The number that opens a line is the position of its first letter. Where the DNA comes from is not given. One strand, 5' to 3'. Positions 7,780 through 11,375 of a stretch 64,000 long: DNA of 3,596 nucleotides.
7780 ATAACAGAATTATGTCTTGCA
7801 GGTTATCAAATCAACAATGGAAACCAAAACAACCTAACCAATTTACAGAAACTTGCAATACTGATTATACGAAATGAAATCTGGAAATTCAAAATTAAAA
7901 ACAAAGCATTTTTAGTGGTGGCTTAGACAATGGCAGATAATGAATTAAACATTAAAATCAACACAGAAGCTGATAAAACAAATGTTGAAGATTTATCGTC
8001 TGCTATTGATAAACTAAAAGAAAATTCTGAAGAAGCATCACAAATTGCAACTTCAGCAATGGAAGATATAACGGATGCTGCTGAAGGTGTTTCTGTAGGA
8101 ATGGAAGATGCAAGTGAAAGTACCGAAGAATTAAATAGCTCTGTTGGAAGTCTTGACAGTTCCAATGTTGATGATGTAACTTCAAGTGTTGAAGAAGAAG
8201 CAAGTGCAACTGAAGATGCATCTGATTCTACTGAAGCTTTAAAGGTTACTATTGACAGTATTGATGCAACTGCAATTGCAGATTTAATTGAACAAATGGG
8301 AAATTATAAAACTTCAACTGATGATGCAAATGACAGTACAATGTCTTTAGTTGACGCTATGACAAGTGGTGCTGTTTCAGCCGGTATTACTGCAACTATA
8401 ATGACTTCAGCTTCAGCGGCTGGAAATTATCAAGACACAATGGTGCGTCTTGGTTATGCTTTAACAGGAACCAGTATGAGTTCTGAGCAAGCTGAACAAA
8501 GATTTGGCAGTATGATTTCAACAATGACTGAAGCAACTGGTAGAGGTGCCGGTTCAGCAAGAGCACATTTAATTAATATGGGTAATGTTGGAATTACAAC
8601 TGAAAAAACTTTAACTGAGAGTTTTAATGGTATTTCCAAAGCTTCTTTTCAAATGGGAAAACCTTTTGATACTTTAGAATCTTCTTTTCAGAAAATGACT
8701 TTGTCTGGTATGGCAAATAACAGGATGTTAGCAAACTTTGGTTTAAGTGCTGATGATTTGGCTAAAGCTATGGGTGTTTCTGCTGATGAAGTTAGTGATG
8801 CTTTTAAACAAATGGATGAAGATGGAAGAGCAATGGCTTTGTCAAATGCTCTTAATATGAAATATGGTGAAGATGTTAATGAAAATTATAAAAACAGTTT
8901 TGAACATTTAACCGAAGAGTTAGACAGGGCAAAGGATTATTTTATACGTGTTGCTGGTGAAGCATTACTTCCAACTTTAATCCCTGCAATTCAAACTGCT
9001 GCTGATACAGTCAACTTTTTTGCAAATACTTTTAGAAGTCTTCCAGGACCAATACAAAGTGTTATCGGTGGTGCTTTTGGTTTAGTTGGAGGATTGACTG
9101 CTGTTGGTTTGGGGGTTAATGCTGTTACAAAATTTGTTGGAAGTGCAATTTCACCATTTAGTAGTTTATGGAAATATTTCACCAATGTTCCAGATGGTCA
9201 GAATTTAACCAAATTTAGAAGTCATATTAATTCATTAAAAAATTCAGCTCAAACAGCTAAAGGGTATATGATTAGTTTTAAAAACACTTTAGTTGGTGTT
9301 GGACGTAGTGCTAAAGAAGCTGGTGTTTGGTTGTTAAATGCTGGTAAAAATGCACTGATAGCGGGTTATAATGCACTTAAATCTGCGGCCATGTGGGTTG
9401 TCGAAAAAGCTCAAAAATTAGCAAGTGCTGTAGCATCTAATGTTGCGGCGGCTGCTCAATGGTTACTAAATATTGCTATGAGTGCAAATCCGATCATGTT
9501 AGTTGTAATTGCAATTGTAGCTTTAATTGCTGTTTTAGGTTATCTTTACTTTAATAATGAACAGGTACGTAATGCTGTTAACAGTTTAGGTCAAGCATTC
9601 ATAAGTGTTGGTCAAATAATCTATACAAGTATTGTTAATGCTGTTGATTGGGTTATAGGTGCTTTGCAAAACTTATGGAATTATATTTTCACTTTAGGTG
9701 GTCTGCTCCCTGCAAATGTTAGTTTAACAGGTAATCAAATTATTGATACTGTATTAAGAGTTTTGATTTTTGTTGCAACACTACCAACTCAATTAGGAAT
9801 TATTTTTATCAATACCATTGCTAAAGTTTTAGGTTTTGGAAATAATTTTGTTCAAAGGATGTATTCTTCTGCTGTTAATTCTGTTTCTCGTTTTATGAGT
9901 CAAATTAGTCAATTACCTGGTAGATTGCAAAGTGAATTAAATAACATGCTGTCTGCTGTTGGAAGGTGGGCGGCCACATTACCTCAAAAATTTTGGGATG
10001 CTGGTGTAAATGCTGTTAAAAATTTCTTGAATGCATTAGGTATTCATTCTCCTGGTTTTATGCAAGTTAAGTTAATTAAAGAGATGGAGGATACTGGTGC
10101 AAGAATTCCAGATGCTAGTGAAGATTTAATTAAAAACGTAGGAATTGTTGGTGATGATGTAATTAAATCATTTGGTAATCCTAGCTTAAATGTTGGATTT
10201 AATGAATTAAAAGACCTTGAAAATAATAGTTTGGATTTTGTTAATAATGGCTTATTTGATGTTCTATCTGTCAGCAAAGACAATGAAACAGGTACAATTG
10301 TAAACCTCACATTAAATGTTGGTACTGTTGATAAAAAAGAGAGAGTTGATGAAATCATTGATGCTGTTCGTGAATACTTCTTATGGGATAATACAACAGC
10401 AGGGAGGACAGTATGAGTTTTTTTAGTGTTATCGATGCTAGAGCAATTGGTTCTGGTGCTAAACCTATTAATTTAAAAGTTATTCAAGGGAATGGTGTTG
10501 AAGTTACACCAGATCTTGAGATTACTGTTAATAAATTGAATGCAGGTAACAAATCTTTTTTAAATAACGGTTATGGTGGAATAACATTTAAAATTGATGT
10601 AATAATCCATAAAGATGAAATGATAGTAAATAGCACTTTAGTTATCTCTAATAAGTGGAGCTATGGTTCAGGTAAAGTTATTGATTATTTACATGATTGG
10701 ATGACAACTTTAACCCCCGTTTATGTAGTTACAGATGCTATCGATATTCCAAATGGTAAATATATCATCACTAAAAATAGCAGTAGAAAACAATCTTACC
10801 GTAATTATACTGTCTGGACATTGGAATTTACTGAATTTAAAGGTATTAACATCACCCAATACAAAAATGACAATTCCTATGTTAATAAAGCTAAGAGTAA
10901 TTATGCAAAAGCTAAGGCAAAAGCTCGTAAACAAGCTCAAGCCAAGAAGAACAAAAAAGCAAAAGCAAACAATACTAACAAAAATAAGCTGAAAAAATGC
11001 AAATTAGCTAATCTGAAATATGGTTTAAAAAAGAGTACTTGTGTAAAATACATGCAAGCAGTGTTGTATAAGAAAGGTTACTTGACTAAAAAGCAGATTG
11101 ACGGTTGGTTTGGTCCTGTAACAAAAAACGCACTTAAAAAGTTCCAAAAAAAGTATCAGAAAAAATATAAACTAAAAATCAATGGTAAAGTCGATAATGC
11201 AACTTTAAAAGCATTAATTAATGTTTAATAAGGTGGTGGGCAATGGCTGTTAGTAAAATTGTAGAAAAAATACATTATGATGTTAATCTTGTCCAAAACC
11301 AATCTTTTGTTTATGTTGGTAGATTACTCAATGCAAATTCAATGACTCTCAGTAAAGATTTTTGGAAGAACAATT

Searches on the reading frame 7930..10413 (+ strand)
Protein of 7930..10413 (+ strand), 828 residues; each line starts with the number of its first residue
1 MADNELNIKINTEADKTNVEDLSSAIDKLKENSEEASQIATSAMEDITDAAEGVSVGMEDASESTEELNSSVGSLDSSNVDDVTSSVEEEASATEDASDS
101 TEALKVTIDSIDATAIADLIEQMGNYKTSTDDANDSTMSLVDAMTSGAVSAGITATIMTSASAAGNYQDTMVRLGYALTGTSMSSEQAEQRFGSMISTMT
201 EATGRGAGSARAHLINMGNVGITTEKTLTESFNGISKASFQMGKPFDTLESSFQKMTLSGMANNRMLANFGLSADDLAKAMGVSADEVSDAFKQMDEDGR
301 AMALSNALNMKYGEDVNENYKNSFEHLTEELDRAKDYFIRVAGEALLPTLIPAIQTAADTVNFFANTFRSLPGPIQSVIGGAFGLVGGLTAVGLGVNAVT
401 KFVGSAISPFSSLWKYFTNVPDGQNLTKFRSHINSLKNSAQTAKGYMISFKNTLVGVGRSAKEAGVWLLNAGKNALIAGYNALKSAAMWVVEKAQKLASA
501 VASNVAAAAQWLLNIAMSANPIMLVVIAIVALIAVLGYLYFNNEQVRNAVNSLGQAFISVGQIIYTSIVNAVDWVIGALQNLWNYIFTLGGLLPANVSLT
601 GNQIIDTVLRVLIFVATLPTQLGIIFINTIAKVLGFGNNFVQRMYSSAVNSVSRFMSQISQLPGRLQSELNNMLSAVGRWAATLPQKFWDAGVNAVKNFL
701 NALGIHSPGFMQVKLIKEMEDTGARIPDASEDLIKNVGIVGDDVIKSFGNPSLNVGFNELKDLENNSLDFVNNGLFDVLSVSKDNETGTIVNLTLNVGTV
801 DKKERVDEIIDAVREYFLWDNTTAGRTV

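Call 4: search_protein_families(library=pfam, proteins=[window:7930-10413:+], max_evalue=0.1)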
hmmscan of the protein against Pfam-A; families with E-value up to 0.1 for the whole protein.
window:7930-10413:+ (828 aa): 3 families
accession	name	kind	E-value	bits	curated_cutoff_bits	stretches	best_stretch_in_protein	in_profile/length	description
PF19592.4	DUF6097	-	0.0071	17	27.5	1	491-558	84-147/152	Family of unknown function (DUF6097)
PF17259.7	DUF5325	-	0.0084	16.4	25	1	503-540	12-49/61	Family of unknown function (DUF5325)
PF24915.1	Spectrin_SESTD1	-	0.065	14.1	27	1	271-334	33-98/110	SESTD1-like, spectrin repeat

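Call 6: search_protein_families(library=phrogs, proteins=[window:7930-10413:+], max_evalue=0.01)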
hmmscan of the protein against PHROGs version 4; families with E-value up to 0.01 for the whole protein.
window:7930-10413:+ (828 aa): 12 families
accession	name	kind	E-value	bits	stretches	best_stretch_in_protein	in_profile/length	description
phrog_971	-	lysis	8.9e-27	95.2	1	40-695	82-648/1338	endolysin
phrog_1272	-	tail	1.1e-24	87.4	2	319-723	527-842/1606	tail length tape measure protein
phrog_38386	-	unknown function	5.2e-22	77.9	2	493-585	753-844/1703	-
phrog_28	-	tail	3.5e-18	66.6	1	42-673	302-710/1228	tail length tape measure protein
phrog_58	-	tail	2.9e-16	60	1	1-770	170-1022/1544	tail length tape measure protein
phrog_7972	-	unknown function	4.1e-08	33.6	1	389-676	301-511/687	-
phrog_8462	-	tail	2.8e-07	30.7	1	343-732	240-522/672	tail length tape measure protein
phrog_21157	-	tail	2.5e-06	27.2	1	357-558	566-748/782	minor tail protein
phrog_4197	-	tail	3.3e-06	26.1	1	58-698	432-1034/1783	tail length tape measure protein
phrog_1533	-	tail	9e-06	24.4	1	318-553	524-683/1688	tail length tape measure protein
phrog_1535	-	tail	0.00014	21.2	1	347-791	727-1060/1152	tail length tape measure protein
phrog_1293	-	tail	0.00033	19.6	1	313-541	456-627/1424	tail length tape measure protein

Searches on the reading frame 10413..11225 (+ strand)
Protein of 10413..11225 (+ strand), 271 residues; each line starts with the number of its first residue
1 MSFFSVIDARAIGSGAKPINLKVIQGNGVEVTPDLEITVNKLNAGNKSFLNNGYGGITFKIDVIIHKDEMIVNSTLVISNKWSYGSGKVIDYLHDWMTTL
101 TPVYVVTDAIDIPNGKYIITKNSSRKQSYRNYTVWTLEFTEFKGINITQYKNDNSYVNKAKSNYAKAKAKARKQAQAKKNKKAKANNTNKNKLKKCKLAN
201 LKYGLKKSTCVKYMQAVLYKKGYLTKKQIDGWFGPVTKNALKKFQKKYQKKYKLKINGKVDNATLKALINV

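Call 4: search_protein_families(library=pfam, proteins=[window:10413-11225:+], max_evalue=0.1)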
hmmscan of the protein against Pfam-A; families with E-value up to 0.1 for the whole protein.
window:10413-11225:+ (271 aa): 2 families
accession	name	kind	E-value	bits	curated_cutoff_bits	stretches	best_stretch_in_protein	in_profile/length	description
PF01471.23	PG_binding_1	-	1.6e-12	47.8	23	1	211-268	5-57/57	Putative peptidoglycan binding domain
PF09374.15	PG_binding_3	-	0.065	13.9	24.6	0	211-248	3-37/76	Predicted Peptidoglycan domain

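Call 6: search_protein_families(library=phrogs, proteins=[window:10413-11225:+], max_evalue=0.01)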
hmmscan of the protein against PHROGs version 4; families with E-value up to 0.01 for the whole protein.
window:10413-11225:+ (271 aa): 7 families
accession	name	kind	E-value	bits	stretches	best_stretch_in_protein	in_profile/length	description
phrog_2649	-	lysis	4.6e-08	34.2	1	164-268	139-235/261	endolysin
phrog_1493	-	lysis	9.7e-08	32.6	1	127-269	186-306/394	endolysin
phrog_9589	-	lysis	9.5e-06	26.7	1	159-255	163-257/281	endolysin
phrog_17214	-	lysis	0.0004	21.1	1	174-248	215-293/322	endolysin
phrog_1512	-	lysis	0.0016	19.5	1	168-264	143-238/314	endolysin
phrog_880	-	lysis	0.004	17.6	1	170-267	336-433/435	endolysin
phrog_102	-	lysis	0.0075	16.7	0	214-268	23-78/369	endolysin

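Call 81: search_protein_families(library=ncbifam, proteins=[window:10413-11225:+], max_evalue=1)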
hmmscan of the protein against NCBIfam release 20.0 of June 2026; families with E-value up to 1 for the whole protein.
window:10413-11225:+ (271 aa): 5 families
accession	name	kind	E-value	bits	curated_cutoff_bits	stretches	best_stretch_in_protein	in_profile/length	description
TIGR03979.1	His_Ser_Rich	equivalog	9.6e-08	32.2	121.65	1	157-268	82-186/190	His-Xaa-Ser repeat protein HxsA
TIGR02869.1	spore_SleB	equivalog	3.3e-06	27.1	236.5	1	200-268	6-68/201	spore cortex-lytic enzyme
NF008916.0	PRK12278.1-4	equivalog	0.00063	19.6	193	1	104-196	58-148/223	50S ribosomal protein L21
NF052336.1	PdgHdaseHSB100310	equivalog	0.011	15.1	500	1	218-271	269-316/316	peptidoglycan hydrolase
NF004786.0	PRK06132.1-3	equivalog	0.013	14.3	329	1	207-253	219-264/418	hypothetical protein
